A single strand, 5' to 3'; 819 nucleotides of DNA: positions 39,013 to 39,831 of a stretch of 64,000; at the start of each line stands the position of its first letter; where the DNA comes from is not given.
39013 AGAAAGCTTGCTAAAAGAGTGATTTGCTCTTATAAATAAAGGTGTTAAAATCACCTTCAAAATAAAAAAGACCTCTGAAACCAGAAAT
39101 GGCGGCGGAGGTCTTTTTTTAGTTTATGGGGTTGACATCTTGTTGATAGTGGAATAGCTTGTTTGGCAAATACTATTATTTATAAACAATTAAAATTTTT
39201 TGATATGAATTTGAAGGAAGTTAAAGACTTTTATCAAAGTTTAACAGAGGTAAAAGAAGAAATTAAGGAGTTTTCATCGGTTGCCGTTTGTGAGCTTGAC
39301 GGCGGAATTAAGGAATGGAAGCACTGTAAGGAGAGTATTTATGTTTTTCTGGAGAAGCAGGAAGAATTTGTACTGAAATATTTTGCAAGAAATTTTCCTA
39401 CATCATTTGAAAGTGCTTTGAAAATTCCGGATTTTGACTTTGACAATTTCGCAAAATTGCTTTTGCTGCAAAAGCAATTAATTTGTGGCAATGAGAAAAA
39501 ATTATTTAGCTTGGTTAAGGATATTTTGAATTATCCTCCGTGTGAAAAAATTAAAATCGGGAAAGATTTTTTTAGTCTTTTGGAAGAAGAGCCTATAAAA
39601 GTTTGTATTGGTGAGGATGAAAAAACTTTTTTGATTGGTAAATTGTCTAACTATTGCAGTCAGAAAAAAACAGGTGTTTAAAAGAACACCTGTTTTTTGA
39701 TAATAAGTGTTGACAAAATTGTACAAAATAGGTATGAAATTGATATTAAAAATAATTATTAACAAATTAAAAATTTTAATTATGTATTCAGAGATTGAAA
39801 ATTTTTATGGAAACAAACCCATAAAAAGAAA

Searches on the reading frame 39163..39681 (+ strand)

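Call 5: search_protein_families(library=pfam, proteins=[window:39163-39681:+], max_evalue=0.1)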
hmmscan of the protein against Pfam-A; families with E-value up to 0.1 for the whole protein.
window:39163-39681:+ (172 aa): 0 families

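Call 73: search_protein_families(library=phrogs, proteins=[window:39163-39681:+], max_evalue=0.01)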
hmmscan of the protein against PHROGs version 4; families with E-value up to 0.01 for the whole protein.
window:39163-39681:+ (172 aa): 1 family
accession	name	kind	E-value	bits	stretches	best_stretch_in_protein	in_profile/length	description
phrog_16854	-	unknown function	0.0073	17.8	0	7-40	89-122/123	-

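Call 74: search_protein_families(library=padloc, proteins=[window:39163-39681:+], max_evalue=0.01)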
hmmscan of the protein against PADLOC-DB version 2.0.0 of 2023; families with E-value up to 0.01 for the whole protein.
window:39163-39681:+ (172 aa): 0 families
